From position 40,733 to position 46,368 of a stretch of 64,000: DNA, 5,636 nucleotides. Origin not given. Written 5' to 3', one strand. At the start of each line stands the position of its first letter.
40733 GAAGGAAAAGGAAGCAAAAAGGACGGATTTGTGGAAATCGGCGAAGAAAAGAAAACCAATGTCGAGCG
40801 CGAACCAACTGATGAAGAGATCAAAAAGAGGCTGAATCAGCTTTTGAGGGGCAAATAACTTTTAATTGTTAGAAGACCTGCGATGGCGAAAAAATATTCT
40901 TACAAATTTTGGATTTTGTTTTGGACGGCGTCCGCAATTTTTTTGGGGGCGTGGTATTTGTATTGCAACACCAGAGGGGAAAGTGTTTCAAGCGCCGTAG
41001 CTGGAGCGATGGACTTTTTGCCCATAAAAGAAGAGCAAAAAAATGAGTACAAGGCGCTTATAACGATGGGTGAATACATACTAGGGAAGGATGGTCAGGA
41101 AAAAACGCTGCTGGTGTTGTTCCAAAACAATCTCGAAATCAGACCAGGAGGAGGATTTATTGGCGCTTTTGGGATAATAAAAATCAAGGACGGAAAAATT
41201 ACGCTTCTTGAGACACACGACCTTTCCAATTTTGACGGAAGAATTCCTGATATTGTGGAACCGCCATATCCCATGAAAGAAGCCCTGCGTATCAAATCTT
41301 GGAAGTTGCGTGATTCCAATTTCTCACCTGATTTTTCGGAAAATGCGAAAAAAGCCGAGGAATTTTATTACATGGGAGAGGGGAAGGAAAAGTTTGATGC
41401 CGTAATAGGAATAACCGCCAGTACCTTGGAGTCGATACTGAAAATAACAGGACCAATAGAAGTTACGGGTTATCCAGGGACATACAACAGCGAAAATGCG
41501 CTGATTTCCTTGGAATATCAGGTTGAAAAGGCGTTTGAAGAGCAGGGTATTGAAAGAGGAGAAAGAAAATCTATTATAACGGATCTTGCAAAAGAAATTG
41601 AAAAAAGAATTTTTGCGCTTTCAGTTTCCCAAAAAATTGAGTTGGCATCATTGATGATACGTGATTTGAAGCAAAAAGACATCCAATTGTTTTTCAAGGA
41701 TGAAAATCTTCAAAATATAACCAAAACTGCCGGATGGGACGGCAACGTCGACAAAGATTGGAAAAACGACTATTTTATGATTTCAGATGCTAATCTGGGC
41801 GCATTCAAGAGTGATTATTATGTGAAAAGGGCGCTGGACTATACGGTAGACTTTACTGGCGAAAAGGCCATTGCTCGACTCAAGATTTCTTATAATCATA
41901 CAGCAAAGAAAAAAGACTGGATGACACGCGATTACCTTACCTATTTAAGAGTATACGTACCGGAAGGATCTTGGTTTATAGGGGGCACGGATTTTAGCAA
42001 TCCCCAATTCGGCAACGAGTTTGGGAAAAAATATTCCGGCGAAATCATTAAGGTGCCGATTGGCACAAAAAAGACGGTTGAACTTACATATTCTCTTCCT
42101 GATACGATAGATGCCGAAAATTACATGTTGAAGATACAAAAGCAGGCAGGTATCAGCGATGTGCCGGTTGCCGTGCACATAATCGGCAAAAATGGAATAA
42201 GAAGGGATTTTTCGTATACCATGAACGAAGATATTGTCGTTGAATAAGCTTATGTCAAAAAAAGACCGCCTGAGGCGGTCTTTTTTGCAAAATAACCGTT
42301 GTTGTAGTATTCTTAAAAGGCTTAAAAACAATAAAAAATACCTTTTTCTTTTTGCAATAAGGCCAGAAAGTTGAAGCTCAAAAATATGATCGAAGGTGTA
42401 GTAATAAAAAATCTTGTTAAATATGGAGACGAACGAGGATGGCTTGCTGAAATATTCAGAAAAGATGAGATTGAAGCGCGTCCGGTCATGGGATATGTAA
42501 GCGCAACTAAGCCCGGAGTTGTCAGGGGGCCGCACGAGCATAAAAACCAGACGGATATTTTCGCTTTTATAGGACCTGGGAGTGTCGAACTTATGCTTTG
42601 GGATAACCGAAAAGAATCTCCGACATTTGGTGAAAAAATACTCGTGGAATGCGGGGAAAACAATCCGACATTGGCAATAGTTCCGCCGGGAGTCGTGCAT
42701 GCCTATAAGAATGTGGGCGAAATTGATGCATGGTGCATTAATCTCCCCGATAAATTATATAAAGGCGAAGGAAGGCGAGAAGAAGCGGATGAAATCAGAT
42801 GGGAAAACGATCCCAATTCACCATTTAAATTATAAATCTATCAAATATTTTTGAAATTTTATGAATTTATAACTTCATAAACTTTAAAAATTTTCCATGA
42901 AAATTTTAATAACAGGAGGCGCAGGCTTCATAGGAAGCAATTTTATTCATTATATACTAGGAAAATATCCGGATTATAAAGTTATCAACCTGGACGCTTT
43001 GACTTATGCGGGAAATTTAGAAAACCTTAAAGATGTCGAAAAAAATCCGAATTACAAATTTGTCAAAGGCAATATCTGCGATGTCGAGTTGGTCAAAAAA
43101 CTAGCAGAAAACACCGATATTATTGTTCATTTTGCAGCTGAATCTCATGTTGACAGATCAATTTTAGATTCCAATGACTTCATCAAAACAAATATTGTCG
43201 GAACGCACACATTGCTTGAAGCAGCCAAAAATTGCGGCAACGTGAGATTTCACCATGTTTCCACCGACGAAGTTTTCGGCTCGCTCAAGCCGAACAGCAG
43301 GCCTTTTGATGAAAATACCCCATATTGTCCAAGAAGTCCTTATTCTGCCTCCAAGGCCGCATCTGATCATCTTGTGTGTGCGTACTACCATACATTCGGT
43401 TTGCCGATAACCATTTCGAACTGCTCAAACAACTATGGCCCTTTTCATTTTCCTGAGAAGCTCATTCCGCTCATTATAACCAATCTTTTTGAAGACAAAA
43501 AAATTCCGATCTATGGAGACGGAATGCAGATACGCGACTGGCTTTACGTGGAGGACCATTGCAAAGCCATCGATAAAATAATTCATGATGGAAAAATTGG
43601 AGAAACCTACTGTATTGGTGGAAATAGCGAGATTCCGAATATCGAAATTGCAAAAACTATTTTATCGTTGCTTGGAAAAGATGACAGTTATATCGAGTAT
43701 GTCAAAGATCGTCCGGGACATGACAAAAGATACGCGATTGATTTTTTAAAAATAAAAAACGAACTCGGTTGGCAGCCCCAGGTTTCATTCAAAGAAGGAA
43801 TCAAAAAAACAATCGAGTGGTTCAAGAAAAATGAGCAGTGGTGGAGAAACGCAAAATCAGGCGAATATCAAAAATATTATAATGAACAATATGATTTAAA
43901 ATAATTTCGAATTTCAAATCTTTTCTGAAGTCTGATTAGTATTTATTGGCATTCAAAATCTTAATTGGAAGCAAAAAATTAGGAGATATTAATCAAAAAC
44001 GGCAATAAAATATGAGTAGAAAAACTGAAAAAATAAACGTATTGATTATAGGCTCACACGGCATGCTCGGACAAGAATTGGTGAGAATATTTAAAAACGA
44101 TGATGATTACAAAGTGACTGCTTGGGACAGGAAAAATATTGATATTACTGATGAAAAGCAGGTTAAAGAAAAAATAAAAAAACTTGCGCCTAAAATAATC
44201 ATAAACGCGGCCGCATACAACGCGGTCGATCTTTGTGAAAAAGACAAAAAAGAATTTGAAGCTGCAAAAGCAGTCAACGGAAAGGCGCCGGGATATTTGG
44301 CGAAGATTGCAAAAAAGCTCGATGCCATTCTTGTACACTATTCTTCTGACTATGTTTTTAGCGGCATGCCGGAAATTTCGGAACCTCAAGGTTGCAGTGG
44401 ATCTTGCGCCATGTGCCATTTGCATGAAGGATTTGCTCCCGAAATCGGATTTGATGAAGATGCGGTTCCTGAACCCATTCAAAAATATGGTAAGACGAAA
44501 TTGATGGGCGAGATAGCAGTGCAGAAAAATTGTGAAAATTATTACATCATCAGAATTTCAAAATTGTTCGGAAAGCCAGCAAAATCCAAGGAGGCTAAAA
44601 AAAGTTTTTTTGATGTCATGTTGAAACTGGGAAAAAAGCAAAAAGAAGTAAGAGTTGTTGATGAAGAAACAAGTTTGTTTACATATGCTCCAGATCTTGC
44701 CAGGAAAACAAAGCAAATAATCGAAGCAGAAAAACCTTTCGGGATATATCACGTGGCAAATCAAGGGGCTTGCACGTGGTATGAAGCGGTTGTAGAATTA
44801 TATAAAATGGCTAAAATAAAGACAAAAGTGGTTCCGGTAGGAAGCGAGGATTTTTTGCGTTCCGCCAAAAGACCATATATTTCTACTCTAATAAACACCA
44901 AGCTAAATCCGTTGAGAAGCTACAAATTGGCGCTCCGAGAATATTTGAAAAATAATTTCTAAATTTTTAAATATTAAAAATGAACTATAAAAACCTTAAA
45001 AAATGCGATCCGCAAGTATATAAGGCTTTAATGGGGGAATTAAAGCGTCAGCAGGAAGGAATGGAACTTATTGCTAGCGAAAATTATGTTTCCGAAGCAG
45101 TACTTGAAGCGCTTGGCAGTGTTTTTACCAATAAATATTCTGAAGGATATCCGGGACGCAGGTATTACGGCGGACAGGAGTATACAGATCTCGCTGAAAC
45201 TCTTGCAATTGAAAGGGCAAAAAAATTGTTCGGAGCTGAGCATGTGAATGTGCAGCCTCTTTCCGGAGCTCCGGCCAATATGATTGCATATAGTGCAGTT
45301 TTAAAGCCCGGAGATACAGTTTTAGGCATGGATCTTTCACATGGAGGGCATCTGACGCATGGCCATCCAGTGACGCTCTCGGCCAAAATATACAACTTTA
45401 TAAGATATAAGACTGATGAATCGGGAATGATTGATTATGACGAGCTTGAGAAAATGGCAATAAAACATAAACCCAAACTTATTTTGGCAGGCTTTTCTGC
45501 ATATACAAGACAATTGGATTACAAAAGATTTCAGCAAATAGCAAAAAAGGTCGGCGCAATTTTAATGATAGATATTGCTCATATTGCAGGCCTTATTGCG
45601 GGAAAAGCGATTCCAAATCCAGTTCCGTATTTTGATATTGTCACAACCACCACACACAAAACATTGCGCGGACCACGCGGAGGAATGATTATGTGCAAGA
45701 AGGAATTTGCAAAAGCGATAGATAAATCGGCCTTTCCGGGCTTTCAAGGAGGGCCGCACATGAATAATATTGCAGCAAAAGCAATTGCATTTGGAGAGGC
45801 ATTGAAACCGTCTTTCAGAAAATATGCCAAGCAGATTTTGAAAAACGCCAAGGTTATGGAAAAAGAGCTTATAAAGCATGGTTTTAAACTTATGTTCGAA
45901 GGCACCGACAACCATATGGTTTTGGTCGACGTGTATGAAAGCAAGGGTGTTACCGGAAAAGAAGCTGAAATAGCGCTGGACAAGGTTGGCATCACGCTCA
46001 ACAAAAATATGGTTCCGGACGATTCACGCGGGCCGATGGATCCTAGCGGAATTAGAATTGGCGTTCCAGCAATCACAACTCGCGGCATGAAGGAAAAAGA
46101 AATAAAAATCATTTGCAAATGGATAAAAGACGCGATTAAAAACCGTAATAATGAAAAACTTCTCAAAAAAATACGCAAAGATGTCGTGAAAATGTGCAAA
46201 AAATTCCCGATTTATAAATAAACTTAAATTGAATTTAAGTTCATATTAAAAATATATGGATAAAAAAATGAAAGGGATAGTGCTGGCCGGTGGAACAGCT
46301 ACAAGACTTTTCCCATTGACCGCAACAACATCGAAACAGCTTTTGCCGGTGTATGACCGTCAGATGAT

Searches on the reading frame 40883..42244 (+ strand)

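Call 23: search_protein_families(library=pfam, proteins=[window:40883-42244:+], max_evalue=0.001)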
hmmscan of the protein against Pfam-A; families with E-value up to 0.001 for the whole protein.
window:40883-42244:+ (454 aa): 1 family
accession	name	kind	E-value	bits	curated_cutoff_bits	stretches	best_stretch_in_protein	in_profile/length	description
PF13196.11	DUF4012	-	4.1e-25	89.4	28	1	72-213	2-142/144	Protein of unknown function (DUF4012)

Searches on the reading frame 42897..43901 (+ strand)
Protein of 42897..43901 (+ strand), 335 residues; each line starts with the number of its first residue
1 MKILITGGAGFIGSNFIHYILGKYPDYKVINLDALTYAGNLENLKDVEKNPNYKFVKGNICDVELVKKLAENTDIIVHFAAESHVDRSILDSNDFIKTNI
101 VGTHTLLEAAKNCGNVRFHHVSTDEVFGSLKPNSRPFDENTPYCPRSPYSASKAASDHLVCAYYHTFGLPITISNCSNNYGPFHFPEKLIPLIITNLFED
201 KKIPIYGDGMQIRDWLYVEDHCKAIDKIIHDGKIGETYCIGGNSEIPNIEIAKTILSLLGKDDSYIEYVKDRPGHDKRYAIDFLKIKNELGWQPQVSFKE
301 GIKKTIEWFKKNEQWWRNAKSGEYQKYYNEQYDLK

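Call 35: search_protein_families(library=pfam, proteins=[window:42897-43901:+], max_evalue=0.001)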
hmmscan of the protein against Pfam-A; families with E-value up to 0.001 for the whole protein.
window:42897-43901:+ (335 aa): 7 families
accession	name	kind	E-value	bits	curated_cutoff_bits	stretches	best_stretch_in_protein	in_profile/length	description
PF16363.11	GDP_Man_Dehyd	-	1.6e-89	301.1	27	1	4-305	1-332/332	GDP-mannose 4,6 dehydratase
PF01370.27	Epimerase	-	6.3e-65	219.4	20.9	1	3-241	1-240/240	NAD dependent epimerase/dehydratase family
PF01073.25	3Beta_HSD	-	2e-18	66.9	22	1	4-220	1-220/280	3-beta hydroxysteroid dehydrogenase/isomerase family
PF07993.18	NAD_binding_4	-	2.7e-17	63.2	20.1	1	5-177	1-205/258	Male sterility protein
PF02719.21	Polysacc_synt_2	-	1.7e-15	57.4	20.2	1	3-125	1-130/293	Polysaccharide biosynthesis protein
PF04321.23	RmlD_sub_bind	-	4.8e-15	55.8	27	1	1-267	1-239/287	RmlD substrate binding domain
PF13460.12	NAD_binding_10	-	9.7e-07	29.3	27.2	1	7-159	1-130/184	NAD(P)H-binding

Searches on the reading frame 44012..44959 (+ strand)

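Call 35: search_protein_families(library=pfam, proteins=[window:44012-44959:+], max_evalue=0.001)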
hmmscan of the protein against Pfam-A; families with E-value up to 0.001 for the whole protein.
window:44012-44959:+ (316 aa): 5 families
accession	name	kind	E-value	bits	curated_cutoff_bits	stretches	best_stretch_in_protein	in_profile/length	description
PF04321.23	RmlD_sub_bind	-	9.5e-69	232.1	27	1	9-313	2-283/287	RmlD substrate binding domain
PF01370.27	Epimerase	-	9.3e-19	68.2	20.9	1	10-248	1-239/240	NAD dependent epimerase/dehydratase family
PF16363.11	GDP_Man_Dehyd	-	2.5e-06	27.6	27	0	142-253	136-252/332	GDP-mannose 4,6 dehydratase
PF02719.21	Polysacc_synt_2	-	5.4e-05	22.9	20.2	0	44-82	62-100/293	Polysaccharide biosynthesis protein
PF07993.18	NAD_binding_4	-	0.00019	21.1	20.1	1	62-210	91-232/258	Male sterility protein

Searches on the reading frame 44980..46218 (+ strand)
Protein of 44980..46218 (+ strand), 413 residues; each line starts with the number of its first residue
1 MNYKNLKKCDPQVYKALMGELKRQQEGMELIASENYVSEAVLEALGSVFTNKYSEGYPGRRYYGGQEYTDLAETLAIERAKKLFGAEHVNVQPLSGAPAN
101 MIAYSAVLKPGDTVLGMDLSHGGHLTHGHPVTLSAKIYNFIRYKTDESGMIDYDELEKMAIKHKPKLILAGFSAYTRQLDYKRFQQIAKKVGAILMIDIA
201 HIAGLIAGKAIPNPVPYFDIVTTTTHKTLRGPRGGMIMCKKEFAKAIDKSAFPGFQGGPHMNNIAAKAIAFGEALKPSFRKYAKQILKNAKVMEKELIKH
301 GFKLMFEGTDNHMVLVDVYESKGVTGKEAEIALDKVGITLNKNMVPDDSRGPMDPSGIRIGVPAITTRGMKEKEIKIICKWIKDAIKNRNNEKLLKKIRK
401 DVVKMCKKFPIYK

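Call 35: search_protein_families(library=pfam, proteins=[window:44980-46218:+], max_evalue=0.001)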
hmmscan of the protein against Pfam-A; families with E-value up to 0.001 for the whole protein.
window:44980-46218:+ (413 aa): 4 families
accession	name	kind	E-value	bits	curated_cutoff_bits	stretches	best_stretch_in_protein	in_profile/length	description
PF00464.25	SHMT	-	1.2e-160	534.9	27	1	6-382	1-399/399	Serine hydroxymethyltransferase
PF00155.27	Aminotran_1_2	-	2.9e-12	46.9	19.7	1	65-371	40-355/361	Aminotransferase class I and II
PF01212.27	Beta_elim_lyase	-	1.2e-08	35.1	27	1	78-249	39-222/288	Beta-eliminating lyase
PF00266.25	Aminotran_5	-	6.6e-05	22.5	21.5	1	40-254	14-228/371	Aminotransferase class-V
